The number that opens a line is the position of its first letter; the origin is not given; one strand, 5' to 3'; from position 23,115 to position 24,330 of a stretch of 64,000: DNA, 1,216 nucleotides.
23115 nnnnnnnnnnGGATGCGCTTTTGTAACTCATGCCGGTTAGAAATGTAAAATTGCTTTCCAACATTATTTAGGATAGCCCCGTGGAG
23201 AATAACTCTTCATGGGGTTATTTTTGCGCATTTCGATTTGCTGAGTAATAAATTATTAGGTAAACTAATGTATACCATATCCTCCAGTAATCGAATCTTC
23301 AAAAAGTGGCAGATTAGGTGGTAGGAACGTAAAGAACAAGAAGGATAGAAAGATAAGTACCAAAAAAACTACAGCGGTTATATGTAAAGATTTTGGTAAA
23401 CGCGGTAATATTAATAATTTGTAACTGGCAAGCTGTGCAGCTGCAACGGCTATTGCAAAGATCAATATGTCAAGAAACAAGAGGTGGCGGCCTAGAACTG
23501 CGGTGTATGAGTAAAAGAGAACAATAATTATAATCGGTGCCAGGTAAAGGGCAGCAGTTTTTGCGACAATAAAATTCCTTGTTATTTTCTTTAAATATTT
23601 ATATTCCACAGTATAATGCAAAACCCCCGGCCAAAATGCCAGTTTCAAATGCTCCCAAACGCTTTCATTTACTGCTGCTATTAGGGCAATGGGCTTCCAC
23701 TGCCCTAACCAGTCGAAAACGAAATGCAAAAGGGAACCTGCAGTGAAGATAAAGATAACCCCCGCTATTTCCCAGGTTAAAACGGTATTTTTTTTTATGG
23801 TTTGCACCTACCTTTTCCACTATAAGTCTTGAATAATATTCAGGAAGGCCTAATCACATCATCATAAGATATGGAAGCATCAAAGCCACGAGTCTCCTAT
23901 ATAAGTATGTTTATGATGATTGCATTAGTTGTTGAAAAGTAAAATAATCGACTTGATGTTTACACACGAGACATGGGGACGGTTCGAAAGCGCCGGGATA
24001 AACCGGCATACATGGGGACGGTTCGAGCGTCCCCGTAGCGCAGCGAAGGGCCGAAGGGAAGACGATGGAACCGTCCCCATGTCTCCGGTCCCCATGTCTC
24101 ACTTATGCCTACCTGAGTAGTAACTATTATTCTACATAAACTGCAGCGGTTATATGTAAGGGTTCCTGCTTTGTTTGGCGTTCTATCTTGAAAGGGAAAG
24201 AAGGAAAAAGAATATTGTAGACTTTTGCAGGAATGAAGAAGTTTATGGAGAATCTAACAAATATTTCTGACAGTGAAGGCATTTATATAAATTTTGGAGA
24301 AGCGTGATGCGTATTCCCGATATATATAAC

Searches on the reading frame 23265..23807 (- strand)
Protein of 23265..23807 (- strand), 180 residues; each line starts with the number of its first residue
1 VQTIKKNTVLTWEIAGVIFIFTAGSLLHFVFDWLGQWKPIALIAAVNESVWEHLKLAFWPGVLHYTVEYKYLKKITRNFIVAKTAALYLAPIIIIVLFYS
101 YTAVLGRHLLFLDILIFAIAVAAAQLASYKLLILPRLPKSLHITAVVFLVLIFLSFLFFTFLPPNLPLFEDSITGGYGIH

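Call 11: find_encoding_contigs(protein=window:23265-23807:-, flank=3000, max_places=6)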
Protein window:23265-23807:- (180 aa): 1 contig read that carries it; 1 place shown.
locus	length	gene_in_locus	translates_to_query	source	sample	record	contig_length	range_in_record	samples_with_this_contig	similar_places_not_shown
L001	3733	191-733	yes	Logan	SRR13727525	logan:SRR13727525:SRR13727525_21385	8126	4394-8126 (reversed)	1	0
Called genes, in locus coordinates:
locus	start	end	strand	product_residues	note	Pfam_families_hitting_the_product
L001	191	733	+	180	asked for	PF20122:DUF6512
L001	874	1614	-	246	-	PF00005:ABC_tran, PF13304:AAA_21 (faint), PF02463:SMC_N (weak)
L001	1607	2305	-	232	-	PF00528:BPD_transp_1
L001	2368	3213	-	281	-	PF12849:PBP_like_2, PF13531:SBP_bac_11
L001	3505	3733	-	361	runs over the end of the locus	PF00005:ABC_tran, PF13304:AAA_21 (faint)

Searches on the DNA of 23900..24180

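Call 25: search_rna_families(source=window, start=23900, end=24180, threshold=evalue, max_evalue=10, show_alignments=2)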
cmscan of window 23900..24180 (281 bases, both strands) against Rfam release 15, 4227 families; matches with E-value up to 10: 3.
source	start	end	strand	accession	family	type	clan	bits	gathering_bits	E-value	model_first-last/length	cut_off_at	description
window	23907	23974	+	RF00187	SNORD102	Gene; snRNA; snoRNA; CD-box;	-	16.2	47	7.5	1-72/72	no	Small nucleolar RNA SNORD102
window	23923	24010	+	RF03007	Mahella-1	Gene; sRNA;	-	11.1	70.7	7.8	1-114/114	no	Mahella-1 RNA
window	23911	23936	+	RF01304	sR5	Gene; snRNA; snoRNA; CD-box;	-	9.6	40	8.2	28-53/53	no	Small nucleolar RNA sR5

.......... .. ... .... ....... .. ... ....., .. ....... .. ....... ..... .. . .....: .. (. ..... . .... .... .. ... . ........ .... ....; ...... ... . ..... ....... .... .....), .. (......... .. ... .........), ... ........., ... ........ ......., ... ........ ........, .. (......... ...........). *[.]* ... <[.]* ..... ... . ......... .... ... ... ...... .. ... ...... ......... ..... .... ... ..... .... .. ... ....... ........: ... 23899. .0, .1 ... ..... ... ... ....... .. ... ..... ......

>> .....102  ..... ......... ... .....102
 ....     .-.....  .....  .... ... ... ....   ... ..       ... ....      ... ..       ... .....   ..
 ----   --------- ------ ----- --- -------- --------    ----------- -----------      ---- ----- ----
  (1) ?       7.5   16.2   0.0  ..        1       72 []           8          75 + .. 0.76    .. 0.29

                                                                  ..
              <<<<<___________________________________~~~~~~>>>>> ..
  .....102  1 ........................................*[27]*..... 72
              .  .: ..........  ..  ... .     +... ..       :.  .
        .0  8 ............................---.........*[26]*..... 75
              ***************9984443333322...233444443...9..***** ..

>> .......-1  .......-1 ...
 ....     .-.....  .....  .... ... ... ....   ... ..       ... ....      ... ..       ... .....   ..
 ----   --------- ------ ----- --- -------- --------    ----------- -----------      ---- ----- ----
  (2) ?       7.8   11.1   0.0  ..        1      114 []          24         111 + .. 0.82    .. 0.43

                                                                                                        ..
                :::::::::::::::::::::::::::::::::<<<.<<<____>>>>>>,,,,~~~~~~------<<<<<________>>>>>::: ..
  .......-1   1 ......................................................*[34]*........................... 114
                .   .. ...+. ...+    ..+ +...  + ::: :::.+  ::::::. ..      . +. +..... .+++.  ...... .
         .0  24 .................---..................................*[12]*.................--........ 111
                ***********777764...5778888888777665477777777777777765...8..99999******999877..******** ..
